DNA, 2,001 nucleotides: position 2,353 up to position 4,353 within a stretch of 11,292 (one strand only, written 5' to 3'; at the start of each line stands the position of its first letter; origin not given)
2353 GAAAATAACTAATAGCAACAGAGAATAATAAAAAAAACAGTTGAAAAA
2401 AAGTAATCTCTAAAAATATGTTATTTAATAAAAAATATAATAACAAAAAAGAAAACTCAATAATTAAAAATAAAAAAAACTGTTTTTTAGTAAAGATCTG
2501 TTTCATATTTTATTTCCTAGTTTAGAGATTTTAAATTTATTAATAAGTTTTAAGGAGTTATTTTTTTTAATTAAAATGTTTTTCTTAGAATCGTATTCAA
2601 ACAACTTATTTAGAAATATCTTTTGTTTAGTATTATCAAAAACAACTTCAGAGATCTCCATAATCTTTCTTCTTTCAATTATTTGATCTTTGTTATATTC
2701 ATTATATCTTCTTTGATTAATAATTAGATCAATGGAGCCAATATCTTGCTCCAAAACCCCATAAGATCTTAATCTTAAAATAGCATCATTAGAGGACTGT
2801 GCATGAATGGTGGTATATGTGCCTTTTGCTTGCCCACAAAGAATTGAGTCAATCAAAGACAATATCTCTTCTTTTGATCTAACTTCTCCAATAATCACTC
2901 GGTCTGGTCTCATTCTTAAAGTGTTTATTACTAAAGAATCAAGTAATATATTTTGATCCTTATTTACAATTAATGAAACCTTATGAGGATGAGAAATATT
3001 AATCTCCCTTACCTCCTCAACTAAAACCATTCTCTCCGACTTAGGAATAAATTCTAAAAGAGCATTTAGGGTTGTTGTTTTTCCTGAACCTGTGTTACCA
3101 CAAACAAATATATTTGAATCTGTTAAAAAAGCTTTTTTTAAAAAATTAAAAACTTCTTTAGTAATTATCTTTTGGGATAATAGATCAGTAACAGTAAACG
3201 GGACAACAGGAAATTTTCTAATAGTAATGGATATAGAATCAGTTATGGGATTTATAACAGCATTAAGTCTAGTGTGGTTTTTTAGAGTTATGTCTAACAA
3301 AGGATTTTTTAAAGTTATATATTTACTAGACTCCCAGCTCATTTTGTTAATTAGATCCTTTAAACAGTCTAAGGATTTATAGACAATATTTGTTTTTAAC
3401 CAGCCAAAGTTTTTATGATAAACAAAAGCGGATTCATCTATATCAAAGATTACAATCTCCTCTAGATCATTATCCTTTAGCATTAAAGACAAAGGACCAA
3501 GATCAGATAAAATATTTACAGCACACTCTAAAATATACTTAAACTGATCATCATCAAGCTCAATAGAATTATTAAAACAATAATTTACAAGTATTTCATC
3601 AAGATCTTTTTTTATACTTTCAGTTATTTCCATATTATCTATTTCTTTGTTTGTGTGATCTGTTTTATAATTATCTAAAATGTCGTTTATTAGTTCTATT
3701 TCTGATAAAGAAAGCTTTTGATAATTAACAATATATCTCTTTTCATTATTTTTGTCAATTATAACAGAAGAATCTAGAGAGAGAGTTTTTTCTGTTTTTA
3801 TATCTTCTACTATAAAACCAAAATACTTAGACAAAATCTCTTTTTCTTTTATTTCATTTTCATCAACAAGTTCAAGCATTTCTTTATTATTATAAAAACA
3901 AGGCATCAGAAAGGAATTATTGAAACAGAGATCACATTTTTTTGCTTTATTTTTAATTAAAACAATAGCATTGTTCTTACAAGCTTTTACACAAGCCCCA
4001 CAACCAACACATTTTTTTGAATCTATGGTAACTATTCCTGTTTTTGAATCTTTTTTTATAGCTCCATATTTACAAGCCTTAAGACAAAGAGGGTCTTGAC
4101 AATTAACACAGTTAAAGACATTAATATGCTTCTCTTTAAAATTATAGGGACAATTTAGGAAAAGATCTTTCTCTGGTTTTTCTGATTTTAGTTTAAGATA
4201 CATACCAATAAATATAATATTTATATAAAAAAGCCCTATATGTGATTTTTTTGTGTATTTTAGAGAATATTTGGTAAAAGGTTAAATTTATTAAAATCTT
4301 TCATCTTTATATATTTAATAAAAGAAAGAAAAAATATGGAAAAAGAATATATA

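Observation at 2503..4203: Pilus/secretion ATPase fused to an N-terminal ferredoxin-type multi-cluster Fe-S domain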

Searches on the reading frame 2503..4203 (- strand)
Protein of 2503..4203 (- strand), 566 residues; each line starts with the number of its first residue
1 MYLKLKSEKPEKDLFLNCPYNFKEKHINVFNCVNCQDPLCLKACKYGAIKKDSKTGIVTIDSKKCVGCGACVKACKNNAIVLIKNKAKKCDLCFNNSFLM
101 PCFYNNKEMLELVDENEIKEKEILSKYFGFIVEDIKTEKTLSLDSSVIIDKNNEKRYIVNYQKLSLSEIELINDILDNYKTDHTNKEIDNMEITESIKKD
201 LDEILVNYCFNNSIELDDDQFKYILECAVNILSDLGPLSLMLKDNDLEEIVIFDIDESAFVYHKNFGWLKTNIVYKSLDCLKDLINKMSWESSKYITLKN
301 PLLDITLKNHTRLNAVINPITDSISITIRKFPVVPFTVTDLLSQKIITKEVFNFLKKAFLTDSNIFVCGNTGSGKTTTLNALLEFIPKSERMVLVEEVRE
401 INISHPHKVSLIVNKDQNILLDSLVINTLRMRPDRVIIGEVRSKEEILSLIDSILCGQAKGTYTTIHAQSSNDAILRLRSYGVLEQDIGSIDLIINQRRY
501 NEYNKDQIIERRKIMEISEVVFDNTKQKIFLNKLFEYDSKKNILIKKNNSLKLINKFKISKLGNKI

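Call 5: search_protein_families(library=pfam, proteins=[window:2503-4203:-], max_evalue=0.01)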
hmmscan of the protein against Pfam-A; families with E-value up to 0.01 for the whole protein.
window:2503-4203:- (566 aa): 19 families
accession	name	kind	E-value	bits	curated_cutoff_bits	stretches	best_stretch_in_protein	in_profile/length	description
PF00437.27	T2SSE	-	1.3e-32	113.3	24.9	1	319-511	100-292/370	Type II/IV secretion system protein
PF13247.11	Fer4_11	-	4.3e-08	33.7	26.2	1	31-95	9-76/100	4Fe-4S dicluster domain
PF12838.12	Fer4_7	-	4.9e-08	33.7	27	1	31-79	1-52/52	4Fe-4S dicluster domain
PF00037.32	Fer4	-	2.2e-07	30.8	21.1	1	58-80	1-23/24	4Fe-4S binding domain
PF13187.11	Fer4_9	-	3e-07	30.8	27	1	31-80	1-52/52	4Fe-4S dicluster domain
PF12797.12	Fer4_2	-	5.1e-07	29.7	24.5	1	57-76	2-21/22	4Fe-4S binding domain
PF14697.11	Fer4_21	-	1.1e-05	25.9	35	2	27-80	3-57/59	4Fe-4S dicluster domain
PF13237.11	Fer4_10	-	1.1e-05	25.7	25.5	1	27-75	4-52/53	4Fe-4S dicluster domain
PF12837.12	Fer4_6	-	1.5e-05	25.1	25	1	57-80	1-24/24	4Fe-4S binding domain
PF13401.12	AAA_22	-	0.00032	21.5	27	1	362-395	5-33/130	AAA domain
PF01580.24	FtsK_SpoIIIE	-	0.00033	20.6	24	1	344-383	24-60/221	FtsK/SpoIIIE family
PF13191.12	AAA_16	-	0.0022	19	32.6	1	354-401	15-63/167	AAA ATPase domain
PF13238.12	AAA_18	-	0.0029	18.5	29.4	0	365-456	1-82/128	AAA domain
PF00005.33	ABC_tran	-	0.003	18.6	25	1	364-418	13-69/137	ABC transporter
PF13484.11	Fer4_16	-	0.0034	18.6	30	0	64-90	1-29/66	4Fe-4S double cluster binding domain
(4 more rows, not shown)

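Call 6: search_protein_families(library=ncbifam, proteins=[window:2503-4203:-], max_evalue=0.01)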
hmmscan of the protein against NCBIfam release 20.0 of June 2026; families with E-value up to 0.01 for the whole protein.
window:2503-4203:- (566 aa): 75 families (the best 25 are shown)
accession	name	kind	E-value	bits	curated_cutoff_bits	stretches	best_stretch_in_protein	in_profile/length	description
TIGR02788.1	VirB11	equivalog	3.6e-45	154.3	249.95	2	345-479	127-263/308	P-type DNA transfer ATPase VirB11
NF058587.1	archaellum_moto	equivalog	7.1e-45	153.7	550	1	185-550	97-466/527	archaellum flagellar ATPase motor FlaI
TIGR03819.1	heli_sec_ATPase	hypoth_equivalog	4.9e-43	147.6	373.15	1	232-484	49-303/340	TadA family conjugal transfer-associated ATPase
TIGR02782.1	TrbB_P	equivalog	4.3e-36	124.8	304.55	1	240-480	16-254/303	P-type conjugative transfer ATPase TrbB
NF010475.0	PRK13900.1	equivalog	2.2e-32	112.5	389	2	341-489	139-289/333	type IV secretion system ATPase VirB11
NF010469.0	PRK13894.1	subfamily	3.9e-29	102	508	1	234-486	22-272/320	conjugal transfer ATPase TrbB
NF010407.0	PRK13833.1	subfamily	2.8e-24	86.1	499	1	311-480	93-261/323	conjugal transfer protein TrbB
NF053672.1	bindosome_BasE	exception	1.3e-22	80.3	1000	1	148-546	55-450/512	bindosome assembly system ATPase subunit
NF010425.0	PRK13851.1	equivalog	1.3e-21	76.9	461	1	350-478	150-280/344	type IV secretion system protein VirB11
NF041000.1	ATPase_ComGA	equivalog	4.1e-20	71.9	300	1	346-498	111-263/267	competence type IV pilus ATPase ComGA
TIGR02951.1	DMSO_dmsB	equivalog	2.7e-13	50.3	214.1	1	30-95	62-129/161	DMSO/selenate family reductase complex B subunit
TIGR01420.1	pilT_fam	subfamily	2.4e-12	46.7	319.1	1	361-478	121-239/343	PilT/PilU family type 4a pilus ATPase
TIGR03149.1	cyt_nit_nrfC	equivalog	1.5e-11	44.1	377.6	1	19-95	86-159/225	cytochrome c nitrite reductase Fe-S protein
NF007382.0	PRK09898.1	equivalog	3.2e-11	43.1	213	1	31-94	122-187/208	ferredoxin-like protein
TIGR02533.1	type_II_gspE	equivalog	4.4e-11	42.1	630.25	1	364-499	245-378/486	type II secretion system ATPase GspE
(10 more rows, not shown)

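Call 7: find_homologous_proteins(query=window:2503-4203:-, max_evalue=0.00001)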
Query window:2503-4203:- (566 aa): 7381 proteins with E <= 0.00001 among 8000 candidates; the best 120 are listed.
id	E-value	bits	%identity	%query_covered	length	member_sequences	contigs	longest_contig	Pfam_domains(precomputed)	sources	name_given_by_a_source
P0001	0.0e+0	1233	100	100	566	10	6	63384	PF14697.12,PF00437.27,PF12797.13,PF12837.13,PF13247.12,PF00037.33,PF12838.13,PF13237.12,PF13187.12,PF27713.1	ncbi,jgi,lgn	jgi:archaeal flagellar protein FlaI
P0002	2.1e-294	995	81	99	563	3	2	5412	PF00437.27,PF12837.13,PF13247.12,PF00037.33,PF12838.13,PF13187.12,PF27713.1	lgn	-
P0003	2.7e-201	688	58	99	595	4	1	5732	PF00437.27,PF13247.12,PF27713.1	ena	-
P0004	7.1e-196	670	58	99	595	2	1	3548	PF00437.27,PF13247.12,PF27713.1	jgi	jgi:archaeal flagellar protein FlaI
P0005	7.5e-196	670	57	99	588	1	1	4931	PF00437.27,PF13247.12,PF27713.1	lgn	-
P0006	6.2e-195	667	56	99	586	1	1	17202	PF00437.27,PF12837.13,PF13247.12,PF00037.33,PF12838.13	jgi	-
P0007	6.4e-195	667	57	99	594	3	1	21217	PF00437.27,PF12837.13,PF13247.12,PF00037.33,PF27713.1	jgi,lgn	-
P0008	1.2e-194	666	58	99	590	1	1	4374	PF00437.27,PF12797.13,PF12837.13,PF13247.12,PF00037.33,PF12838.13,PF13187.12,PF27713.1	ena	-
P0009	1.4e-194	666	58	99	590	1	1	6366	PF00437.27,PF12797.13,PF12837.13,PF13247.12,PF00037.33,PF12838.13,PF13237.12,PF13187.12,PF27713.1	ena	-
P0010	1.4e-194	666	58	99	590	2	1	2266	PF00437.27,PF12797.13,PF12837.13,PF13247.12,PF00037.33,PF12838.13,PF13237.12,PF13187.12,PF27713.1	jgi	jgi:Flp pilus assembly CpaF family ATPase/NAD-dependent dihydropyrimidine dehydrogenase PreA subunit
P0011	1.7e-194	666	58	99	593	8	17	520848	PF00437.27,PF13247.12,PF12838.13,PF27713.1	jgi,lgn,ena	jgi:Flp pilus assembly CpaF family ATPase/Fe-S-cluster-containing hydrogenase component 2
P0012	1.7e-194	666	58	99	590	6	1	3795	PF00437.27,PF12797.13,PF12837.13,PF13247.12,PF00037.33,PF12838.13,PF13237.12,PF13187.12,PF27713.1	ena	-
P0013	4.5e-193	661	55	99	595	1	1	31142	PF00437.27,PF13247.12,PF27713.1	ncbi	-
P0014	4.9e-193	661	57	99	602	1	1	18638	PF00437.27,PF12837.13,PF13247.12,PF00037.33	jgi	jgi:archaeal flagellar protein FlaI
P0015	5.5e-193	661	58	99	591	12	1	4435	PF00437.27,PF13247.12,PF27713.1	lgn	-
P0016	5.8e-193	661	56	99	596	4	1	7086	PF00437.27,PF12837.13,PF13247.12,PF00037.33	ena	-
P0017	4.6e-192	658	58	99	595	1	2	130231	PF00437.27,PF13247.12,PF00037.33,PF27713.1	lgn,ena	-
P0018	1.3e-190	653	56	99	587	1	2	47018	PF00437.27,PF00037.33,PF12838.13,PF25160.2,PF27713.1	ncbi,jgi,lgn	-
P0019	3.6e-190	651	57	99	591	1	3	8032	PF00437.27,PF12837.13,PF13247.12,PF00037.33,PF12838.13,PF13187.12,PF27713.1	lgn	-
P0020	4.4e-189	648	57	99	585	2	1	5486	PF00437.27,PF12837.13,PF00037.33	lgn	-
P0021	1.9e-188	646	56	99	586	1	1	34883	PF00437.27,PF12837.13,PF00037.33,PF12838.13,PF27713.1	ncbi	-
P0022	2.5e-188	645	55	99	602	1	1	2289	PF00437.27,PF13247.12,PF27713.1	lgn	-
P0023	4.8e-187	641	54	99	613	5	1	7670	PF14697.12,PF00437.27,PF12797.13,PF12837.13,PF13247.12,PF00037.33,PF12838.13,PF27713.1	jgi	-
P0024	1.0e-186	640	55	99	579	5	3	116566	PF00437.27,PF12797.13,PF12837.13,PF13247.12,PF00037.33,PF12838.13,PF25160.2,PF27713.1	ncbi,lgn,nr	ncbi:MAG: ATPase, T2SS/T4P/T4SS family [Candidatus ainarchaeum sp.]|nr:ATPase, T2SS/T4P/T4SS family 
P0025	4.0e-186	638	56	99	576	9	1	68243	PF14697.12,PF00437.27,PF12797.13,PF12837.13,PF13247.12,PF00037.33,PF12838.13,PF13237.12,PF13187.12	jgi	-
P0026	8.2e-186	637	56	99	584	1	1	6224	PF00437.27,PF12837.13,PF13247.12,PF00037.33,PF12838.13,PF13187.12,PF27713.1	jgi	-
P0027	9.4e-186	637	56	99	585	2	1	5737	PF14697.12,PF00437.27,PF12797.13,PF12837.13,PF13247.12,PF00037.33,PF12838.13,PF25160.2,PF13237.12,PF13187.12,PF27713.1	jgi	jgi:Flp pilus assembly CpaF family ATPase/ferredoxin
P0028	8.0e-183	627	56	99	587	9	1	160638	PF14697.12,PF00437.27,PF12837.13,PF13247.12,PF00037.33,PF12838.13,PF25160.2,PF13187.12,PF27713.1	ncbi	-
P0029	4.7e-182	625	57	99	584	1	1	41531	PF00437.27,PF12837.13,PF13247.12,PF00037.33,PF12838.13,PF27713.1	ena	-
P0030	3.4e-181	622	55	99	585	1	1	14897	PF00437.27,PF12335.14,PF12837.13,PF13247.12,PF00037.33,PF25160.2,PF27713.1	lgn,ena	-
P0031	5.0e-181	621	56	99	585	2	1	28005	PF00437.27,PF12797.13,PF12837.13,PF13247.12,PF00037.33,PF12838.13,PF13187.12,PF27713.1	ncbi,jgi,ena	-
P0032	3.6e-180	618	55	99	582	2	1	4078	PF00437.27,PF12837.13,PF12775.14,PF00037.33,PF27713.1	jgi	jgi:archaeal flagellar protein FlaI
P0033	9.7e-180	617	53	97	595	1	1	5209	PF00437.27,PF13247.12,PF12838.13,PF27713.1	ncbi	ncbi:MAG: ATPase, T2SS/T4P/T4SS family [archaeon]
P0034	1.1e-179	617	54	99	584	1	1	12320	PF00437.27,PF12837.13,PF13247.12,PF00037.33,PF12838.13,PF27713.1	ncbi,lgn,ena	-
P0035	1.4e-179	616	53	98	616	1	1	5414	PF00437.27,PF13247.12,PF13401.13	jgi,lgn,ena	-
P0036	6.6e-179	614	54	99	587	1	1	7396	PF00437.27,PF12837.13,PF13247.12,PF00037.33,PF12838.13,PF13187.12,PF27713.1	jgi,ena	-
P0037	2.9e-178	612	53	98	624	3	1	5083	PF00437.27,PF12797.13,PF12837.13,PF13247.12,PF00037.33,PF12838.13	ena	-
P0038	1.9e-177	609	53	98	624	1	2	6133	PF00437.27,PF12837.13,PF13247.12,PF00037.33,PF12838.13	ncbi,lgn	-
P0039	2.4e-177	609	52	99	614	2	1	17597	PF00437.27,PF12797.13,PF12837.13,PF13247.12,PF00037.33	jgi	-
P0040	4.0e-177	608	53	99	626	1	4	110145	PF14697.12,PF00437.27,PF12837.13,PF13247.12,PF00037.33,PF12838.13,PF25160.2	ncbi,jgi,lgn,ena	-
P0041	6.9e-176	604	53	98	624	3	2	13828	PF00437.27,PF12797.13,PF12837.13,PF13247.12,PF00037.33,PF12838.13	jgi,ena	-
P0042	6.4e-175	601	55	99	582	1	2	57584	PF00437.27,PF12837.13,PF13247.12,PF00037.33,PF12838.13,PF27713.1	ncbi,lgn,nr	ncbi:MAG: ATPase, T2SS/T4P/T4SS family [Candidatus ainarchaeum sp.]|nr:ATPase, T2SS/T4P/T4SS family 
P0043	4.1e-173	595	51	99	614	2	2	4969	PF00437.27,PF12837.13,PF13247.12,PF00037.33,PF13401.13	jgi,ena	-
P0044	6.5e-170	585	52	99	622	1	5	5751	PF14697.12,PF00437.27,PF12797.13,PF12837.13,PF13247.12,PF00037.33,PF12838.13,PF25160.2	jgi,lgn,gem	-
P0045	5.1e-166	572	52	99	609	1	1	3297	PF00437.27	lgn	-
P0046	7.9e-163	561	50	98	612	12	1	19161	PF00437.27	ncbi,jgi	jgi:Flp pilus assembly CpaF family ATPase/NAD-dependent dihydropyrimidine dehydrogenase PreA subunit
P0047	1.4e-151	524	56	81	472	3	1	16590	PF00437.27,PF13247.12,PF27713.1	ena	-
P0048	4.4e-141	489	54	81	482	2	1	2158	PF00437.27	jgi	jgi:flagellar protein FlaI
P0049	1.9e-132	461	56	70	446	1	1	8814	PF00437.27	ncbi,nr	ncbi:MAG TPA: ATPase, T2SS/T4P/T4SS family, partial [archaeon]|nr:ATPase, T2SS/T4P/T4SS family [arch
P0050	1.2e-112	396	40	98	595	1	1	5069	PF00437.27,PF00037.33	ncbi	-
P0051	2.6e-112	394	41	93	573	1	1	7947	PF00437.27,PF12797.13,PF12837.13,PF13247.12,PF00037.33,PF12838.13,PF13187.12,PF27713.1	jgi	-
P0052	5.6e-112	393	41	93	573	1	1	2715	PF00437.27,PF12797.13,PF12837.13,PF13247.12,PF00037.33,PF12838.13,PF13187.12,PF27713.1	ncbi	-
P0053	6.7e-112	393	41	93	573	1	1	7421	PF00437.27,PF12797.13,PF12837.13,PF13247.12,PF00037.33,PF12838.13,PF13187.12,PF27713.1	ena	-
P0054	6.5e-111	390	41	93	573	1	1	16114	PF00437.27,PF12797.13,PF12837.13,PF13247.12,PF00037.33,PF12838.13,PF13187.12,PF27713.1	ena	-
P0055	4.5e-110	387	39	96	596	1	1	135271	PF00437.27,PF12837.13,PF00037.33,PF12838.13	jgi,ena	-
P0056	4.8e-109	384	39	94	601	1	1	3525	PF00437.27,PF12837.13,PF00037.33,PF12838.13,PF13187.12,PF27713.1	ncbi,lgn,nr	ncbi:MAG: Flp pilus assembly complex ATPase component TadA [Candidatus Diapherotrites archaeon]|nr:F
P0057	7.6e-108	380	39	94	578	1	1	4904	PF00437.27,PF12837.13,PF13247.12,PF00037.33,PF12838.13,PF13187.12,PF27713.1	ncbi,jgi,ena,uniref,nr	ncbi:MAG: hypothetical protein DRO04_00915 [Candidatus Iainarchaeum archaeon]|uniref:4Fe-4S ferredox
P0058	2.7e-107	378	38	98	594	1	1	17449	PF14697.12,PF00437.27,PF12797.13,PF12837.13,PF00005.34,PF00037.33,PF12838.13,PF25160.2,PF13237.12,PF27713.1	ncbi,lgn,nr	ncbi:MAG: ATPase, T2SS/T4P/T4SS family [archaeon]|nr:ATPase, T2SS/T4P/T4SS family [archaeon]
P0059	5.1e-107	377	39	96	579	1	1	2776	PF00437.27,PF00037.33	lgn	-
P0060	1.3e-105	372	39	94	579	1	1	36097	PF00437.27,PF12837.13,PF00037.33,PF12838.13,PF27713.1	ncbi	-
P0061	5.8e-105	370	38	95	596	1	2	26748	PF00437.27,PF12837.13,PF00037.33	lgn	-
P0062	1.8e-103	365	38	96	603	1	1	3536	PF00437.27,PF12837.13,PF12838.13,PF27713.1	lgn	-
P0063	1.0e-101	359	40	94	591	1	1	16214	PF00437.27,PF00037.33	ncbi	ncbi:MAG: ATPase, T2SS/T4P/T4SS family [archaeon]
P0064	3.5e-100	354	38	98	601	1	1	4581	PF00437.27,PF27713.1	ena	-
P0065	6.9e-100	353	36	98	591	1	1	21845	PF14697.12,PF00437.27,PF12797.13,PF12837.13,PF00037.33,PF13237.12,PF27713.1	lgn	-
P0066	4.8e-98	347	38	97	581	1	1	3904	PF00437.27,PF12837.13,PF13247.12,PF00037.33,PF12838.13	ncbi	-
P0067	1.8e-96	342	35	98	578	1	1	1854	PF00437.27,PF12837.13,PF00037.33,PF12838.13,PF13187.12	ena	-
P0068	8.2e-95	337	34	99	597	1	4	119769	PF00437.27,PF12797.13,PF12837.13,PF13247.12,PF00037.33,PF12838.13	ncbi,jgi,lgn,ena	-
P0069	8.4e-95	337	36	87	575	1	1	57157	PF00437.27,PF00037.33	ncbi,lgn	-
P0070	3.0e-94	335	37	97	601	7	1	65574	PF00437.27,PF00037.33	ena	-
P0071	9.1e-93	330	31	73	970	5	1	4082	PF06414.19,PF23989.1,PF00437.27,PF00005.34,PF13245.13,PF13555.13,PF13401.13,PF01580.25,PF27713.1,PF13191.13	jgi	jgi:flagellar protein FlaI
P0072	1.3e-92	329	35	96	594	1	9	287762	PF00437.27,PF12838.13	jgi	-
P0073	1.4e-92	329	37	95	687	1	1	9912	PF00437.27,PF12837.13,PF00037.33,PF12838.13,PF13187.12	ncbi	-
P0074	1.5e-91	326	35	99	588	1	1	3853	PF00437.27,PF12797.13,PF12837.13,PF13247.12,PF00037.33,PF12838.13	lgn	-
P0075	2.4e-91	325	35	93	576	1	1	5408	PF00437.27,PF12797.13,PF12837.13,PF00037.33,PF12838.13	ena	-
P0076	4.7e-91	324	42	74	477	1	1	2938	PF00437.27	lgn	-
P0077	3.2e-90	322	43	76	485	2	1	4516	PF00437.27,PF27713.1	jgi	jgi:archaeal flagellar protein FlaI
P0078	5.7e-90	321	40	75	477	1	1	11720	PF00437.27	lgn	-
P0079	1.9e-89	319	41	70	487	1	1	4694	PF00437.27,PF27713.1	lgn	-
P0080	2.7e-89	318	35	91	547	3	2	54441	PF00437.27,PF12797.13,PF12837.13,PF13247.12,PF00037.33,PF13484.12,PF25160.2,PF27713.1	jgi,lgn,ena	-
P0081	1.6e-88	316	40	66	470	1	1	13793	PF00437.27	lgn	-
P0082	2.1e-88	316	39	78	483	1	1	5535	PF00437.27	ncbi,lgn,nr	ncbi:MAG: CpaF family protein [Candidatus Diapherotrites archaeon]|nr:CpaF family protein [Candidatu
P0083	4.5e-88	314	34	100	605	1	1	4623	PF00437.27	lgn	-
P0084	1.0e-87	313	36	92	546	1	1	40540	PF00437.27,PF12837.13,PF13247.12,PF12798.13,PF13484.12,PF12838.13,PF27713.1,PF12797.13,PF00037.33,PF25160.2,PF13237.12,PF13187.12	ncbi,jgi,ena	-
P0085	7.2e-87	310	40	72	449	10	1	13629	PF00437.27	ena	-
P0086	1.5e-86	309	41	73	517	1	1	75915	PF00437.27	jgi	jgi:Flp pilus assembly CpaF family ATPase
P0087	2.4e-86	309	40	73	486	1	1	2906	PF00437.27,PF27713.1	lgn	-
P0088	2.7e-86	309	39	72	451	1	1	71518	PF00437.27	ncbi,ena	-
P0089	2.9e-86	308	41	74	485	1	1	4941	PF00437.27,PF13401.13,PF27713.1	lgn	-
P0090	3.1e-86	308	43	71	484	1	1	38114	PF00437.27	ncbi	-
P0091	3.7e-86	308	38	95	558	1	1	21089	PF00437.27,PF12797.13,PF12837.13,PF00037.33,PF13484.12,PF12838.13,PF13237.12,PF12800.13,PF13187.12,PF27713.1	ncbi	-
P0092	1.1e-85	307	41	78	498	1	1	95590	PF00437.27,PF13401.13,PF27713.1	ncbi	-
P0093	6.1e-85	304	36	58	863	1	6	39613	PF00437.27,PF01580.25,PF27713.1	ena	-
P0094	1.1e-84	303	37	91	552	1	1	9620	PF00437.27,PF12797.13,PF12837.13,PF13247.12,PF00037.33,PF12798.13,PF12838.13,PF13237.12,PF13187.12,PF27713.1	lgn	-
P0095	1.5e-84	303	38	72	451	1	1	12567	PF00437.27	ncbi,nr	ncbi:MAG: ATPase, T2SS/T4P/T4SS family [Candidatus Micrarchaeota archaeon]|nr:ATPase, T2SS/T4P/T4SS 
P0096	2.0e-84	302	40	76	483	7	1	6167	PF00437.27,PF13401.13,PF27713.1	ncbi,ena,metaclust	metaclust:\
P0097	7.4e-84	301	40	73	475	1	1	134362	PF00437.27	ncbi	-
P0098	8.5e-84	300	34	94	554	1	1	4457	PF00437.27,PF12837.13,PF13247.12,PF00037.33,PF12838.13,PF13187.12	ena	-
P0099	1.7e-83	299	33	96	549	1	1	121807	PF00437.27,PF12837.13,PF13247.12,PF00037.33,PF12838.13,PF25160.2,PF13187.12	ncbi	ncbi:ATPase, T2SS/T4P/T4SS family [archaeon]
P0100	1.9e-83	299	41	73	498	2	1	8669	PF00437.27,PF27713.1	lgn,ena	-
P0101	2.9e-83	299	42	64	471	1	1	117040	PF00437.27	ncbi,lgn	-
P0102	4.0e-83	298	40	75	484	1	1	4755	PF00437.27,PF13401.13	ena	-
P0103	4.5e-83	298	40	78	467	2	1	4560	PF00437.27,PF27713.1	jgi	jgi:archaeal flagellar protein FlaI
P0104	4.8e-83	298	36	96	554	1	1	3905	PF14697.12,PF00437.27,PF12837.13,PF13247.12,PF13484.12,PF12838.13,PF12800.13,PF12797.13,PF00037.33,PF25160.2,PF13237.12,PF13187.12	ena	-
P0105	5.2e-83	298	40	72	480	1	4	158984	PF00437.27,PF13401.13,PF27713.1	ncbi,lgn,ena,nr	ncbi:MAG TPA: ATPase, T2SS/T4P/T4SS family [archaeon]|nr:ATPase, T2SS/T4P/T4SS family [archaeon]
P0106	7.2e-83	297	36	86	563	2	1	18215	PF00437.27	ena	-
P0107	1.2e-82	297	35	96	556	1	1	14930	PF14697.12,PF00437.27,PF12797.13,PF12837.13,PF13247.12,PF00037.33,PF12798.13,PF12838.13,PF25160.2,PF13237.12,PF13187.12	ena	-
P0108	1.3e-82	296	40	77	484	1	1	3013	PF00437.27,PF13401.13,PF27713.1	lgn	-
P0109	1.4e-82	296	41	76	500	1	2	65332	PF00437.27,PF27713.1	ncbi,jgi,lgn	jgi:Flp pilus assembly CpaF family ATPase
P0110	1.7e-82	296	35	93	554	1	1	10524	PF14697.12,PF00437.27,PF12797.13,PF12837.13,PF13247.12,PF00037.33,PF12838.13,PF25160.2,PF13237.12,PF13187.12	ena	-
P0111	1.9e-82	296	39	72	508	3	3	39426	PF00437.27,PF27713.1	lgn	-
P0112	2.4e-82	296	42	73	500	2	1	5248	PF00437.27,PF27713.1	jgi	-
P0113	2.6e-82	295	38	78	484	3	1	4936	PF00437.27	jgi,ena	-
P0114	3.6e-82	295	40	67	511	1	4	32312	PF00437.27,PF27713.1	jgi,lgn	-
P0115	4.4e-82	295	39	72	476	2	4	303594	PF00437.27,PF27713.1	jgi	-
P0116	4.9e-82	295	40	73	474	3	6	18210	PF00437.27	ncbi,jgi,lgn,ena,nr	ncbi:MAG: hypothetical protein COT90_01500 [Candidatus Diapherotrites archaeon CG10_big_fil_rev_8_21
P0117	5.5e-82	294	45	60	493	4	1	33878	PF00437.27,PF27713.1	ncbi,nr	ncbi:CpaF family protein [Candidatus Micrarchaeota archaeon]|nr:CpaF family protein [Candidatus Micr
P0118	8.4e-82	294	40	76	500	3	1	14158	PF00437.27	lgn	-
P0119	6.0e-81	291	32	96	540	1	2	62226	PF00437.27,PF12837.13,PF13247.12,PF13484.12,PF12838.13,PF13534.12,PF12800.13,PF12797.13,PF00037.33,PF25160.2,PF13237.12,PF13187.12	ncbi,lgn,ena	-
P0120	8.0e-81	291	40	72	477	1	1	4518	PF00437.27,PF27713.1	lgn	-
